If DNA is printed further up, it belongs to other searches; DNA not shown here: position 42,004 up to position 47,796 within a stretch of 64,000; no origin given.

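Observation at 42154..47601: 1830-aa four-domain voltage-gated cation channel with EEEE pore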

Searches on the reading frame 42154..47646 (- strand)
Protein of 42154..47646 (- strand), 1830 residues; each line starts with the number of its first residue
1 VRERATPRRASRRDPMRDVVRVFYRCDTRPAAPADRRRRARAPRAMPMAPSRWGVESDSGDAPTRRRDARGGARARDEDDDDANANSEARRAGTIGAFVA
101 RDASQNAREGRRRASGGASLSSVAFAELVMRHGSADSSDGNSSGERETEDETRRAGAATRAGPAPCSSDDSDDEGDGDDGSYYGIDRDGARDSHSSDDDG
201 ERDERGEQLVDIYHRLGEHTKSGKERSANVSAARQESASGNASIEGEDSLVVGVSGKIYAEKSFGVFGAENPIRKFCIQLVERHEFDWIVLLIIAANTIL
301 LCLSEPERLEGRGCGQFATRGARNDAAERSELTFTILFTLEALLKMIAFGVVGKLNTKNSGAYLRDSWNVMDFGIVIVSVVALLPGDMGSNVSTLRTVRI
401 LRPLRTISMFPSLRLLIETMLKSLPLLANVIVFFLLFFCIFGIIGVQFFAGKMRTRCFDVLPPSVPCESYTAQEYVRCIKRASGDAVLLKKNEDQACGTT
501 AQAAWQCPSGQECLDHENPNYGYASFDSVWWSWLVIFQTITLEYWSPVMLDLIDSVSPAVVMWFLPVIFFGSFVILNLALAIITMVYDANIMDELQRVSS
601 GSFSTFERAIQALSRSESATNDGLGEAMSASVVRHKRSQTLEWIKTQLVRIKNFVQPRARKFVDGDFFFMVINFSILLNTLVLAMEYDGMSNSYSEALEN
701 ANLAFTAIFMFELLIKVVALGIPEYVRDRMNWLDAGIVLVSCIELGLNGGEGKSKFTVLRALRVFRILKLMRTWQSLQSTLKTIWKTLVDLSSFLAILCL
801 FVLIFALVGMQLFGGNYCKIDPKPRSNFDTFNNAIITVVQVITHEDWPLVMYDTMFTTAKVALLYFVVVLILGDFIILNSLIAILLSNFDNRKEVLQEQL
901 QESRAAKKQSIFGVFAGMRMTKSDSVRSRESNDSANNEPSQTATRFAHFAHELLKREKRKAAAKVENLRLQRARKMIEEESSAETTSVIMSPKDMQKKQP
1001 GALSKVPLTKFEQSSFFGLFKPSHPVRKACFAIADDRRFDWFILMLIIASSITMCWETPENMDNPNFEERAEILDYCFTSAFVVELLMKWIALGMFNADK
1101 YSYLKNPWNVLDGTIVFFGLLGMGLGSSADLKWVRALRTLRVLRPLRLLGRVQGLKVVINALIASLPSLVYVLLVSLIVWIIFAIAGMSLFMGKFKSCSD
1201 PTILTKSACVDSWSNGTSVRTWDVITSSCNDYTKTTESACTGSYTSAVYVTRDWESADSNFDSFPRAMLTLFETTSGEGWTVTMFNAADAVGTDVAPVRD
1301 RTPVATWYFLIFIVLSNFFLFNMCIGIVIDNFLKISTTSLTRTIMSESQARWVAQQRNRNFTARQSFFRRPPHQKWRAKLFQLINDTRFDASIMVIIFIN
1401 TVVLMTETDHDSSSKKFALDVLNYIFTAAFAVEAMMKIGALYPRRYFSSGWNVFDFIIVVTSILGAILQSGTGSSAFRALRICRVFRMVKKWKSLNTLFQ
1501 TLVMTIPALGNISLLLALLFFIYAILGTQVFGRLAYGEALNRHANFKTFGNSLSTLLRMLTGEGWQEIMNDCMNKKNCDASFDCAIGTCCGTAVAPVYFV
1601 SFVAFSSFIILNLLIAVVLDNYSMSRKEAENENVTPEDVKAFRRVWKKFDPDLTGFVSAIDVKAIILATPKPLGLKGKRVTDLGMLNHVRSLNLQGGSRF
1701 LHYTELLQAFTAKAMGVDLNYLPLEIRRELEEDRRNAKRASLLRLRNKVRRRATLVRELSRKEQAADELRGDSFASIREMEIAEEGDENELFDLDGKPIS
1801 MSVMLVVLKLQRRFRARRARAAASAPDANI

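Call 5: search_protein_families(library=pfam, proteins=[window:42154-47646:-], max_evalue=0.01)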
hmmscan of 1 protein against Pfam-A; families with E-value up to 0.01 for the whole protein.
window:42154-47646:- (1830 aa): 3 families
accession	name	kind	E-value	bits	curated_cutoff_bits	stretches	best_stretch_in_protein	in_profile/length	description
PF00520.37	Ion_trans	-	4.6e-234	772.9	25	4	1389-1629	4-240/241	Ion transport protein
PF08016.18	PKD_channel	-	7.9e-21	75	22.4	2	1480-1623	106-223/225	Polycystin cation channel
PF16905.10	GPHH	-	0.0028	18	26.8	1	1642-1694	2-53/54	Voltage-dependent L-type calcium channel, IQ-associated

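Call 6: search_solved_structures(query=window:42154-47646:-, max_evalue=0.00001)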
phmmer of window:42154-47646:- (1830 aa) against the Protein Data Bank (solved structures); distinct sequences matched with E-value up to 0.00001: 150 (the best 60 are shown).
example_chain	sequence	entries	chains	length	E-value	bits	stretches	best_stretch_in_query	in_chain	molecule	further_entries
9iti_A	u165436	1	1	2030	1.3e-192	645.9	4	1025-1732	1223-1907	Sodium channel protein type 9 subunit alpha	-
8i5b_A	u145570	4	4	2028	1.7e-191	642.2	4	1025-1733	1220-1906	Sodium channel protein type 9 subunit alpha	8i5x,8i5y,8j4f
7w9k_A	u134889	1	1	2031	1.7e-191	642.2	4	1025-1733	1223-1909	Sodium channel protein type 9 subunit alpha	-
7xm9_A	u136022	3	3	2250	3.3e-191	641.2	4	1025-1733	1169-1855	Isoform 3 of Sodium channel protein type 9 subunit alpha,Green fluorescent protein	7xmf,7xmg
6j8g_A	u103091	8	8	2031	3.9e-191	641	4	1025-1733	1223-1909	Sodium channel protein type 9 subunit alpha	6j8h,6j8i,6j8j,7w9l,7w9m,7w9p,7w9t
8xmo_A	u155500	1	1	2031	3.3e-189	634.6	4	1025-1733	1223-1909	Sodium channel protein type 9 subunit alpha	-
8xmn_A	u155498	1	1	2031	4.2e-189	634.3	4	1025-1733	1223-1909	Sodium channel protein type 9 subunit alpha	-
8t6l_A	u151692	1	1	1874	2.8e-187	628.2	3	661-1773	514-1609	Sodium channel protein type 5 subunit alpha,Green fluorescent protein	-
21tp_A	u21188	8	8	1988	1.8e-175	589.1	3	1025-1733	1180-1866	Sodium channel protein type 9 subunit alpha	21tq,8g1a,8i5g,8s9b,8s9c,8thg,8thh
9ayg_A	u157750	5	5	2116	8.3e-174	583.6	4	1254-1632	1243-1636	Voltage-dependent T-type calcium channel subunit alpha-1H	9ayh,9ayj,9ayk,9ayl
6uz0_A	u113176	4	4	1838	1.3e-173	582.9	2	661-1729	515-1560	Sodium channel protein type 5 subunit alpha,Green fluorescent protein | Sodium channel protein type 5 subunit alpha, Enhanced Green fluorescent protein | Sodium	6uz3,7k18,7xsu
7xlq_A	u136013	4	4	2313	2e-173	582.3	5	1229-1718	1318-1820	Voltage-dependent R-type calcium channel subunit alpha-1E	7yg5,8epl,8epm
8f6p_A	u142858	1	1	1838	3e-173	581.7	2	661-1729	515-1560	Sodium channel protein type 5 subunit alpha,Green fluorescent protein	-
7fbs_A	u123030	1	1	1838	9.5e-173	580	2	661-1729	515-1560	Sodium channel protein type 5 subunit alpha,Sodium channel protein type 5 subunit alpha,So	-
9v3s_A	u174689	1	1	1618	2.2e-172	578.8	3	1026-1729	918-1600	Sodium channel protein type 5 subunit alpha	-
8x90_A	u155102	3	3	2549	3.6e-153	515.1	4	1229-1717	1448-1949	Voltage-dependent P/Q-type calcium channel subunit alpha-1A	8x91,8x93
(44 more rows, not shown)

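Call 7: find_homologous_proteins(query=window:42154-47646:-, max_evalue=1e-10)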
Query window:42154-47646:- (1830 aa): 779 proteins with E <= 1e-10 among 8000 candidates; the best 120 are listed.
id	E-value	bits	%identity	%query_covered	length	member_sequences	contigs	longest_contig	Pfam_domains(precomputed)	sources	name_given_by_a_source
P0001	0.0e+0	4098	100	99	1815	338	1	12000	PF08016.19,PF00520.38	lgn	-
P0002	0.0e+0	3489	93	88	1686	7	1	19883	PF08016.19,PF00520.38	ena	-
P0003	0.0e+0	2439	61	97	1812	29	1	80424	PF08016.19,PF00520.38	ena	-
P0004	0.0e+0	2415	60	99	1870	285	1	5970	PF08016.19,PF00520.38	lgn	-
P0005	0.0e+0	2328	59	96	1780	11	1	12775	PF08016.19,PF00520.38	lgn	-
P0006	0.0e+0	2311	62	89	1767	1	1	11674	PF08016.19,PF00520.38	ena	-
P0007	0.0e+0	2255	61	89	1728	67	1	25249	PF08016.19,PF00520.38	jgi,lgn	-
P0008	0.0e+0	2165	56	96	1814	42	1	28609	PF08016.19,PF16905.11,PF00520.38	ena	-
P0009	0.0e+0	2116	57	89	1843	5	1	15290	PF08016.19,PF16905.11,PF00520.38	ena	-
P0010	0.0e+0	2048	55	89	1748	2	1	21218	PF08016.19,PF00520.38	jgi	-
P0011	8.9e-217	741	29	50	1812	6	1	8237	PF08016.19,PF00520.38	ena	-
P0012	8.4e-212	725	34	26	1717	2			PF08016.19,PF16905.11,PF00520.38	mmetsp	mmetsp:Transcript_3119/g.7221 ORF Transcript_3119/g.7221 Transcript_3119/m.7221 type:complete len:17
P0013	8.0e-210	718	35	36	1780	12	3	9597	PF08016.19,PF16905.11,PF00520.38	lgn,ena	-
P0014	2.7e-203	696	33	29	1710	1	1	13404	PF08016.19,PF00520.38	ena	-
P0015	1.8e-202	694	33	29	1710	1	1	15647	PF08016.19,PF00520.38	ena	-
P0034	1.7e-201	690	33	29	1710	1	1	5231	PF08016.19,PF00520.38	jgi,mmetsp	mmetsp:Transcript_10457/g.29239 ORF Transcript_10457/g.29239 Transcript_10457/m.29239 type:complete 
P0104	7.4e-201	688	33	29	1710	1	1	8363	PF08016.19,PF00520.38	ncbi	-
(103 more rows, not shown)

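Call 8: list_cluster_members(proteins=[P0001, P0002, P0003, P0004, P0007, P0008, P0012, P0034, P0104, P0013])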
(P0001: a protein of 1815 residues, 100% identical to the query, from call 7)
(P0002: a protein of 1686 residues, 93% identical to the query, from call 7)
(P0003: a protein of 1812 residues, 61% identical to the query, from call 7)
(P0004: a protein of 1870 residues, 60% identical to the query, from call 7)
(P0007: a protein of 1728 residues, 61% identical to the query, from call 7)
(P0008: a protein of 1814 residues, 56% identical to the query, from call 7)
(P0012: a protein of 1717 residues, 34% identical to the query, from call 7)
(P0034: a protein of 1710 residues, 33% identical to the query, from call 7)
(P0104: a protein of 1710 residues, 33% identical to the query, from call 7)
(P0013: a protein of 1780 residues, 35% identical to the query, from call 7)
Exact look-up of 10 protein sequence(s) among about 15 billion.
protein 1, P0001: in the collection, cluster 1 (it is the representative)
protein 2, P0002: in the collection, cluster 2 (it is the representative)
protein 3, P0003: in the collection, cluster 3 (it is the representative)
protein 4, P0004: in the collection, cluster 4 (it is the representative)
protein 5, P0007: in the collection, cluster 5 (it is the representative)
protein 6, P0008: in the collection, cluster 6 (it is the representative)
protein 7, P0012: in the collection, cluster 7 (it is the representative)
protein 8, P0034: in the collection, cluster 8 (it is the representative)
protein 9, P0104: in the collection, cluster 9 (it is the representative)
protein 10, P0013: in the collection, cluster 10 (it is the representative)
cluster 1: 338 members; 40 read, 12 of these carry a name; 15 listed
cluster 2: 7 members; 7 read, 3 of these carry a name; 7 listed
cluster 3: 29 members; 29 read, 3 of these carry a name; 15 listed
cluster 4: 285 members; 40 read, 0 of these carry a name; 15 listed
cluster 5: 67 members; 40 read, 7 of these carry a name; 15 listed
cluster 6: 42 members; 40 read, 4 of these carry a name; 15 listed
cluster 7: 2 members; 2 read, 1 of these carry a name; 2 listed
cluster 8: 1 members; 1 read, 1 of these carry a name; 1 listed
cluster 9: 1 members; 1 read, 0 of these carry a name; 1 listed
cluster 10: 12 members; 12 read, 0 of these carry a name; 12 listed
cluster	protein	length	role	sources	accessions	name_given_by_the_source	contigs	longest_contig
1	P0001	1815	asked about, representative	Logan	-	-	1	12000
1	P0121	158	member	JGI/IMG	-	hypothetical protein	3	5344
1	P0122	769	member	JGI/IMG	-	hypothetical protein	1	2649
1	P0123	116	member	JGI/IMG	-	hypothetical protein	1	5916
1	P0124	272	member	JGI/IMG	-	hypothetical protein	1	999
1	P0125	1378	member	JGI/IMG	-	hypothetical protein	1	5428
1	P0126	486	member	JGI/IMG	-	hypothetical protein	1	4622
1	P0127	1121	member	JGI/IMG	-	hypothetical protein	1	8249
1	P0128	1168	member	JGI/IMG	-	hypothetical protein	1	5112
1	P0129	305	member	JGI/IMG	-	hypothetical protein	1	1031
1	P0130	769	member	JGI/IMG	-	hypothetical protein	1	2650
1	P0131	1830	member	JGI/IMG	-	hypothetical protein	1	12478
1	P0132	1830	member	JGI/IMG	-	hypothetical protein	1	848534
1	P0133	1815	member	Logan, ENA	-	-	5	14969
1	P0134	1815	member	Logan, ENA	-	-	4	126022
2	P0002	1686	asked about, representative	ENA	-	-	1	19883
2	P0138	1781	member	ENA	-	-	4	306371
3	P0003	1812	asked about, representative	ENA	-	-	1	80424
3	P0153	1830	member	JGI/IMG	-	-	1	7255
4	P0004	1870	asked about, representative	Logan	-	-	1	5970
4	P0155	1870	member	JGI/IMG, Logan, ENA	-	-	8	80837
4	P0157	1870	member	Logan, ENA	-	-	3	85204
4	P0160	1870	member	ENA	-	-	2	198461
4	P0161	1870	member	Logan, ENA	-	-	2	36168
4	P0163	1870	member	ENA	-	-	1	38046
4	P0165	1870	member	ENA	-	-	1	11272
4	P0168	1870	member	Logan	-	-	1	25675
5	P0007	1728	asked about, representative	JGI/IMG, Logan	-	-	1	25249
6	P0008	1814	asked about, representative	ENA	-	-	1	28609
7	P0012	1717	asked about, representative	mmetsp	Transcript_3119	Transcript_3119/g.7221 ORF Transcript_3119/g.7221 Transcript_3119/m.7221 type:complete ...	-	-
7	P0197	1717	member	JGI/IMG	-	-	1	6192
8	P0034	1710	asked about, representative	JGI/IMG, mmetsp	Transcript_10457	Transcript_10457/g.29239 ORF Transcript_10457/g.29239 Transcript_10457/m.29239 ...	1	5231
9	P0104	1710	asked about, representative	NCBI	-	-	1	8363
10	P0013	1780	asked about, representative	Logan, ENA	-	-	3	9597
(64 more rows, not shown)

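Call 9: find_encoding_contigs(protein=window:42154-47646:-, flank=3000, max_places=4)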
Protein window:42154-47646:- (1830 aa): no gene with exactly this product is on record in the collection.

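Call 12: find_encoding_contigs(protein=P0001, flank=6000, max_places=4)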
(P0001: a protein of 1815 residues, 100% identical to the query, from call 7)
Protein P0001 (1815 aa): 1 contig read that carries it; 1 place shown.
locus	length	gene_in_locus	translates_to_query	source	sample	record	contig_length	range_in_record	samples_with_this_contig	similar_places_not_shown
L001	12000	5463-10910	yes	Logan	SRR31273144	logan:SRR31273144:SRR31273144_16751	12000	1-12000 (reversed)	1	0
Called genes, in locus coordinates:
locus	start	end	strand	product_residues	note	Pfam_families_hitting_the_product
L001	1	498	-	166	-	?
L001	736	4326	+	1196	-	PF10433:Beta-prop_RSE1_1st, PF23726:Beta-prop_RSE1_2nd, PF03178:CPSF_A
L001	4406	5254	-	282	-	PF01625:PMSR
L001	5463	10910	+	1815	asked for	PF00520:Ion_trans, PF08016:PKD_channel (weak), PF00520:Ion_trans, PF08016:PKD_channel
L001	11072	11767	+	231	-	PF11938:DUF3456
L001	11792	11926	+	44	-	-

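Call 26: find_encoding_contigs(protein=P0138, flank=4000, max_places=2)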
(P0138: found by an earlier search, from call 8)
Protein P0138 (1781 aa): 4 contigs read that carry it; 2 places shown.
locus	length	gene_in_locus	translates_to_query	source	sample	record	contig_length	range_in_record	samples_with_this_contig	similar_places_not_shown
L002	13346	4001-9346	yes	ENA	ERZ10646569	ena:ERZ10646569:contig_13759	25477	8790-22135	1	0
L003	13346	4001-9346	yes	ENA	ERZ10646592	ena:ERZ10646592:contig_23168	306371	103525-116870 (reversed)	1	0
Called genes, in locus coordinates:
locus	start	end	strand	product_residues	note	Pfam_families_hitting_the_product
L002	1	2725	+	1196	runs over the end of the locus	PF10433:Beta-prop_RSE1_1st, PF23726:Beta-prop_RSE1_2nd, PF03178:CPSF_A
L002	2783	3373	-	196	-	PF01625:PMSR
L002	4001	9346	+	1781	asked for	PF00520:Ion_trans, PF08016:PKD_channel (weak), PF00520:Ion_trans, PF08016:PKD_channel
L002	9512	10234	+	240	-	PF11938:DUF3456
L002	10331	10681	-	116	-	-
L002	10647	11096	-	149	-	-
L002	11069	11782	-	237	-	-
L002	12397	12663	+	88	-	-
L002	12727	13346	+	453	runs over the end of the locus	PF01937:ARMT1-like_dom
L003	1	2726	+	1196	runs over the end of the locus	PF10433:Beta-prop_RSE1_1st, PF23726:Beta-prop_RSE1_2nd, PF03178:CPSF_A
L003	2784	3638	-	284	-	PF01625:PMSR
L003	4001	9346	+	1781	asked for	PF00520:Ion_trans, PF08016:PKD_channel (weak), PF00520:Ion_trans, PF08016:PKD_channel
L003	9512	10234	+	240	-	PF11938:DUF3456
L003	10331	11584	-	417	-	-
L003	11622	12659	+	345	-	PF00179:UQ_con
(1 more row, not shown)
